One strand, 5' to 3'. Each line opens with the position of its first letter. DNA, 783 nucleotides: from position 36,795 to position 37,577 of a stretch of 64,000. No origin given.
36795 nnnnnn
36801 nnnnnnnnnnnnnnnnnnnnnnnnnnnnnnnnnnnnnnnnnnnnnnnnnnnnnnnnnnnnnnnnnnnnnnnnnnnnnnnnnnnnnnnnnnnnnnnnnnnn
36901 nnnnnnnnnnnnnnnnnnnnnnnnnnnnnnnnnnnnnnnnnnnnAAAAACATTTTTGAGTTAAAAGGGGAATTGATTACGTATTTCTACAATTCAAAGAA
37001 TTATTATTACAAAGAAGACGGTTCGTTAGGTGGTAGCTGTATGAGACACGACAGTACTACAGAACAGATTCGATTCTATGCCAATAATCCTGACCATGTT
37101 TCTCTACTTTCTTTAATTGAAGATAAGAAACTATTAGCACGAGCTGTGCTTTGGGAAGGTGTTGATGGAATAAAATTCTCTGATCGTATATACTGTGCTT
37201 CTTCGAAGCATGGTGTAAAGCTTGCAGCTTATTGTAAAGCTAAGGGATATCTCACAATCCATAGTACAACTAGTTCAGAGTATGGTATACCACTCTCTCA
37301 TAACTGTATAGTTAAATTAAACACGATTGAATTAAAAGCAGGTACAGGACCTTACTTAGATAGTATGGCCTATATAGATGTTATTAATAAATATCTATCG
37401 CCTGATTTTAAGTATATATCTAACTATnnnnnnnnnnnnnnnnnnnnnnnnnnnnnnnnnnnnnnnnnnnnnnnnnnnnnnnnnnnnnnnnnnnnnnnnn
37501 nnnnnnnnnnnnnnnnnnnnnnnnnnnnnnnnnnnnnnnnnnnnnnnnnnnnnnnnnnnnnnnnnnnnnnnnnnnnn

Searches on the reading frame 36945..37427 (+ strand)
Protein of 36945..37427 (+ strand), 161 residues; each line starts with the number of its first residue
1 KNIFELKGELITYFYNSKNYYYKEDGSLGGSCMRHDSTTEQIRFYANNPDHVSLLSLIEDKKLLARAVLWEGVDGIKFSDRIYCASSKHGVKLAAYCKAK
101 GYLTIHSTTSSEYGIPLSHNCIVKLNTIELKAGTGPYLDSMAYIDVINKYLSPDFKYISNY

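Call 27: search_dna_similar(query=window:36945-37427:+, collection=phages, mode=protein, max_rows=60, max_evalue=0.01, rows=spread)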
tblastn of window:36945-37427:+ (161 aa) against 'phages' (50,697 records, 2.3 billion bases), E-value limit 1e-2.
Records with a match: 17; places in all: 64; records where one place covers at least 80% of the query: 12.
Best place of each record, by identity: <60% 17.
By first word of the organism name: Cellulophaga 7; uncultured 5; Thermus 5.
By host as written in the record: - 5; Cellulophaga sp. HaHa_2_95 4; Thermus thermophilus HB8 3; Cellulophaga baltica NN016038 2; Thermus thermophilus 2; Cellulophaga baltica NN015840 1.
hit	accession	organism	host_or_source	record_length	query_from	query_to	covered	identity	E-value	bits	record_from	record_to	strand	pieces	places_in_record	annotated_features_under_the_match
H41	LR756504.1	uncultured phage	metagenomic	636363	2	160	99%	32.6%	1e-9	61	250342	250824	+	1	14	record has no annotation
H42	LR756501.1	uncultured phage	metagenomic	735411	1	152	94%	32.7%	1e-7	55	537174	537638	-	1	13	record has no annotation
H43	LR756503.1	uncultured phage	metagenomic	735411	1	152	94%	32.7%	1e-7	55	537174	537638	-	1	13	record has no annotation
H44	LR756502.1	uncultured phage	metagenomic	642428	6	151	91%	34.0%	8e-15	76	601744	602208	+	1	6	record has no annotation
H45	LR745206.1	uncultured phage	metagenomic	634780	1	155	96%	32.0%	9e-11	64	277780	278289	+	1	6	record has no annotation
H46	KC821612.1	Cellulophaga phage phi40:1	Cellulophaga baltica NN015840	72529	6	144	86%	32.5%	1e-11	67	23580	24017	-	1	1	hypothetical protein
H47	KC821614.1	Cellulophaga phage phi38:1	Cellulophaga baltica NN016038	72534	6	144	86%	32.5%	1e-11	67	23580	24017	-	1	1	hypothetical protein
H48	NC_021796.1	Cellulophaga phage phi38:1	Cellulophaga baltica NN016038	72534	6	144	86%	32.5%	1e-11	67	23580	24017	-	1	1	hypothetical protein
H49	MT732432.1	Cellulophaga phage Calle_1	Cellulophaga sp. HaHa_2_95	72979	6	144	86%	30.6%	1e-9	61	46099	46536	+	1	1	hypothetical protein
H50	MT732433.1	Cellulophaga phage Calle_2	Cellulophaga sp. HaHa_2_95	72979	6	144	86%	30.6%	1e-9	61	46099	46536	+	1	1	hypothetical protein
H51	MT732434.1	Cellulophaga phage Calle_3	Cellulophaga sp. HaHa_2_95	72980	6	144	86%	30.6%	1e-9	61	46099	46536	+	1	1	hypothetical protein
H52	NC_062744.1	Cellulophaga phage Calle_1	Cellulophaga sp. HaHa_2_95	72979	6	144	86%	30.6%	1e-9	61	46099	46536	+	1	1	hypothetical protein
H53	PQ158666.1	Thermus phage P23-45_stolb3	Thermus thermophilus HB8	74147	31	154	77%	29.8%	3e-3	42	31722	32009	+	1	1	hypothetical protein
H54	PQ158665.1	Thermus phage P23-45_stolb2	Thermus thermophilus HB8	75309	31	154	77%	29.8%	5e-3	42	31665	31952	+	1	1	hypothetical protein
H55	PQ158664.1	Thermus phage P23-45_stolb1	Thermus thermophilus HB8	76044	31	154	77%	29.8%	6e-3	42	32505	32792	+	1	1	hypothetical protein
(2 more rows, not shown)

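Call 37: get_annotated_region(hit=H45, flank=6000)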
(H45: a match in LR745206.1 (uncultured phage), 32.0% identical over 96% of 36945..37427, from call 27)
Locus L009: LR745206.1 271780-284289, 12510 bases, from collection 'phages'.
description: uncultured phage genome assembly, chromosome: 1.
organism: uncultured phage (NCBI taxid 278008)
taxonomy: Viruses; environmental samples
host: -; source: metagenomic; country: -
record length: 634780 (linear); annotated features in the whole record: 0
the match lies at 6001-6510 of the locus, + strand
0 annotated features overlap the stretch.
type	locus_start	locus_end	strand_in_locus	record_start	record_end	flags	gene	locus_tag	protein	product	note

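Call 47: search_protein_representatives(alignment_id=A4)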
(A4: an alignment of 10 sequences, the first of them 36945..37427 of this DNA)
Query: 10 sequences, 432 profile positions. Proteins with E-value up to 0.001 (for the whole library): 5096; up to 1e-10: 4071; up to 1e-30: 1753. The best 150 are listed.
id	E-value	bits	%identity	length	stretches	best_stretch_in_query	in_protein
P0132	2.5e-146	505.1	-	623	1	1-429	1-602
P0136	1.7e-145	502.4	-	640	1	1-429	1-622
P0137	7.5e-129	447.5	-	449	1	6-397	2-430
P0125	7.6e-116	404.7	-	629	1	10-428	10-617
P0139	7.1e-101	355.4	-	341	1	2-379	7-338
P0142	1.1e-99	351.4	-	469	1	9-371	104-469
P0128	4.6e-93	329.6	-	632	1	6-426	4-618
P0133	1.8e-92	327.6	-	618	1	6-427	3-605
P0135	2.6e-84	300.8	-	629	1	4-426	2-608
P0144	3.5e-79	283.9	-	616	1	9-419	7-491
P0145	1.0e-77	279.0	-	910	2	187-371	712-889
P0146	3.3e-63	231.3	-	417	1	110-385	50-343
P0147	1.7e-62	228.9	-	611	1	18-385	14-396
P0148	2.8e-61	224.9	-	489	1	122-402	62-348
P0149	1.7e-60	222.3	-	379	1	110-416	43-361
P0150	1.7e-58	215.7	-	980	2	10-379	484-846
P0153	1.7e-56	209.1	-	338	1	111-372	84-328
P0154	2.1e-56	208.8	-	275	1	100-367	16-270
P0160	1.5e-54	202.7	-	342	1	98-372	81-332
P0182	4.2e-50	188.1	-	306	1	102-377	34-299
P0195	5.5e-49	184.4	-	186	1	185-359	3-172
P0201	3.0e-48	181.9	-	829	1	114-375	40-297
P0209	1.4e-47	179.7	-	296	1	91-379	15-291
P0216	2.7e-47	178.8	-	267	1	89-358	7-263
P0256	6.8e-46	174.2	-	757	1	66-339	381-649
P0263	1.6e-45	172.9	-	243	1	128-371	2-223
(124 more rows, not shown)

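Call 48: search_protein_families(library=pfam, proteins=[P0145, P0146, P0150, P0154, P0160, P0195, P0201, P0216, P0256, P0263], max_evalue=0.01)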
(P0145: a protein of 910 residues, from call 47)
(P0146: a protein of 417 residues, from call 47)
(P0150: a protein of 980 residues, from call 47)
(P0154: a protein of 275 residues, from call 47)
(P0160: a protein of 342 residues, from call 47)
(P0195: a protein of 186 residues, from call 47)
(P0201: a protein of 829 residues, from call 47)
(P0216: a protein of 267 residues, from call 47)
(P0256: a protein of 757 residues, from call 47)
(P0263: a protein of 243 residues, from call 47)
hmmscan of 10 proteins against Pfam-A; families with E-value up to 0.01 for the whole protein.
P0145 (910 aa): 0 families

P0146 (417 aa): 0 families

P0150 (980 aa): 1 family
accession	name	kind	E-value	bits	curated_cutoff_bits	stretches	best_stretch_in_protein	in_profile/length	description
PF19246.4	DUF5894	-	9.3e-05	22.3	25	0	245-266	23-44/57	Family of unknown function (DUF5894)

P0154 (275 aa): 0 families

P0160 (342 aa): 0 families

P0195 (186 aa): 0 families

P0201 (829 aa): 0 families

P0216 (267 aa): 0 families

P0256 (757 aa): 0 families

P0263 (243 aa): 0 families

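Call 86: list_cluster_members(proteins=[P0146, P0153, P0154, P0160, P0195, P0139, P0216, P0263, P0182, P0209])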
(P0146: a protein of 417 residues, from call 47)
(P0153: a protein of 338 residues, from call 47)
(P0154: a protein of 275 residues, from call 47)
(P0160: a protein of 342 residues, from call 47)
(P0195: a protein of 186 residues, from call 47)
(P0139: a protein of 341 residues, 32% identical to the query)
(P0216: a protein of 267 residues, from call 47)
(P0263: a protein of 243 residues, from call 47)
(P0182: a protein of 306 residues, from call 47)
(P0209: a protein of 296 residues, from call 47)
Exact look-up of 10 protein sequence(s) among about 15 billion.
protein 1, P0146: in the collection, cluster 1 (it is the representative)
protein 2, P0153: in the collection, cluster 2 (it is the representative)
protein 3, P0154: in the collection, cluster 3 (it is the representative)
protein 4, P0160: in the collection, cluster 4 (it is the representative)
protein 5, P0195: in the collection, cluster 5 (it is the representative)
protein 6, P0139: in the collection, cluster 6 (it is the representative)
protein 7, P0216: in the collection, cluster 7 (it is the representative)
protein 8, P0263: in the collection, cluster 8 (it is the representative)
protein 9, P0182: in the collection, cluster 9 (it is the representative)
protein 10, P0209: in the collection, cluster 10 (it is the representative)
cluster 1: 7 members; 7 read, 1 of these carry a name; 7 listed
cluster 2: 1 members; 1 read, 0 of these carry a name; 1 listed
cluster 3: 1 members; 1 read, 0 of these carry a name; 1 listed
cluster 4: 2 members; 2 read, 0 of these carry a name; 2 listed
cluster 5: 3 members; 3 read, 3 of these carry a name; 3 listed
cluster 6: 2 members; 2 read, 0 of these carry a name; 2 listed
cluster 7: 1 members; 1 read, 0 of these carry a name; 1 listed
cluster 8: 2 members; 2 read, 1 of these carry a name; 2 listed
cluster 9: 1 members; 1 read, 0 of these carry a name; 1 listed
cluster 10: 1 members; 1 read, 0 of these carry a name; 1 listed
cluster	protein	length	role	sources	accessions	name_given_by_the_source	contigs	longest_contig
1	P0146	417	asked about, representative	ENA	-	-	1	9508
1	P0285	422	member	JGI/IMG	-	hypothetical protein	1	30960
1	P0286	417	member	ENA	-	-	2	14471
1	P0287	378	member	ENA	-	-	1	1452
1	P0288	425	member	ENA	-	-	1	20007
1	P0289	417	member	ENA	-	-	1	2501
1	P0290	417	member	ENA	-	-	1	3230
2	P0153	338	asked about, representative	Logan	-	-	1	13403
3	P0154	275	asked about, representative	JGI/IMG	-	-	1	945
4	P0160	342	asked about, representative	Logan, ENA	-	-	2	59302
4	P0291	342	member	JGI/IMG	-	-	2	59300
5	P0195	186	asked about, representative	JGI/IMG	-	hypothetical protein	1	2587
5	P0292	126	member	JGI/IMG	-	hypothetical protein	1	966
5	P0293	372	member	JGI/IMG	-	hypothetical protein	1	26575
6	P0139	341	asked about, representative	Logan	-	-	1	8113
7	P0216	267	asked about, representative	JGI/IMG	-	-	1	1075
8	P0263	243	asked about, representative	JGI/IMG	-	hypothetical protein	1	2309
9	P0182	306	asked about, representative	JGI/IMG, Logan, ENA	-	-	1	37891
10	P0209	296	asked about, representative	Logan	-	-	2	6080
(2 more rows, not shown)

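Call 92: find_encoding_contigs(protein=P0160, flank=8000, max_places=1)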
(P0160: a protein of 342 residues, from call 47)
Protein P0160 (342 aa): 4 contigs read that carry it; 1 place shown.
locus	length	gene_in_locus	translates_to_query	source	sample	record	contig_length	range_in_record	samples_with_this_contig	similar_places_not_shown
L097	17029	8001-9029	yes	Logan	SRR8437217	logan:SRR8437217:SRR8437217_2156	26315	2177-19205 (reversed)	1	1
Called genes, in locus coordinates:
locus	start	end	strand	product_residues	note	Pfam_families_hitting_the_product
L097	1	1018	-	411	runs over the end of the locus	-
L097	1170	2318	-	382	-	-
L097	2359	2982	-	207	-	PF05728:UPF0227 (faint)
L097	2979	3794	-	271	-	-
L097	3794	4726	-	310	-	-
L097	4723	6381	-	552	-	-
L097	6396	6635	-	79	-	-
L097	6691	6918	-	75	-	-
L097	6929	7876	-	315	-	-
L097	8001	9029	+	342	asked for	-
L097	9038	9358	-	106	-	-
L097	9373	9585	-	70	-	-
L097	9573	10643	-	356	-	PF00709:Adenylsucc_synt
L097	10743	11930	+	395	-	PF03976:PPK2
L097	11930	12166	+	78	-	-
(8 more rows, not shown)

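Call 101: find_related_loci(query=A4, collection=viral_contigs, flank=8000)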
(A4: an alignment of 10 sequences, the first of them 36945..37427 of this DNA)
Query A4 (161 aa) in viral_contigs; peptide patterns used: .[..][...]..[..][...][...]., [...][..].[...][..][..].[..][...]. (x = any residue, [..] = any of these).
241 stretches matched a pattern; 40 encode a relative of the query (tblastn E <= 1e-3); 40 distinct loci.
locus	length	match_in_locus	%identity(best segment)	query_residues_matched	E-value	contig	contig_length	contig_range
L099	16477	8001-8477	54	2-161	9e-54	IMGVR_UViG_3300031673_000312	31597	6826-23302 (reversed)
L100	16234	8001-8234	49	6-84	3e-20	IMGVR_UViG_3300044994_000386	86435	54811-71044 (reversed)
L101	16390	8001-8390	36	8-143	3e-19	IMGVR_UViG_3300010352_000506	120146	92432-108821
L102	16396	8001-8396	34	6-141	2e-18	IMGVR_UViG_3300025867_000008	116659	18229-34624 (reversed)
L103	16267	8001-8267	41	8-97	1e-17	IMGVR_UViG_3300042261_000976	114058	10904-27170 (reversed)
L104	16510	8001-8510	34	2-161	2e-17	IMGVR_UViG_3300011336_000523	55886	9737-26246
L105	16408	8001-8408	32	6-144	9e-17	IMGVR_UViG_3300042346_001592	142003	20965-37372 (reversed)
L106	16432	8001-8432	33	6-143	9e-16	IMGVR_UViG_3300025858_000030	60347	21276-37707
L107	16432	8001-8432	33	6-143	9e-16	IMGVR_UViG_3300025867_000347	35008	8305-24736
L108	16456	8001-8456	34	2-149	2e-15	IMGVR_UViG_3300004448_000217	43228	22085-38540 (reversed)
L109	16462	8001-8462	29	6-152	5e-14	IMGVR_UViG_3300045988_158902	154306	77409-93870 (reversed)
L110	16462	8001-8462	29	6-152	3e-13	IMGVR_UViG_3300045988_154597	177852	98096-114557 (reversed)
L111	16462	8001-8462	29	6-152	5e-13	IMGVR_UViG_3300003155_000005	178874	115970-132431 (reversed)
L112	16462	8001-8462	31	6-152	7e-13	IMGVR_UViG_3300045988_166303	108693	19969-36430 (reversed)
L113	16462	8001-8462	29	6-152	9e-13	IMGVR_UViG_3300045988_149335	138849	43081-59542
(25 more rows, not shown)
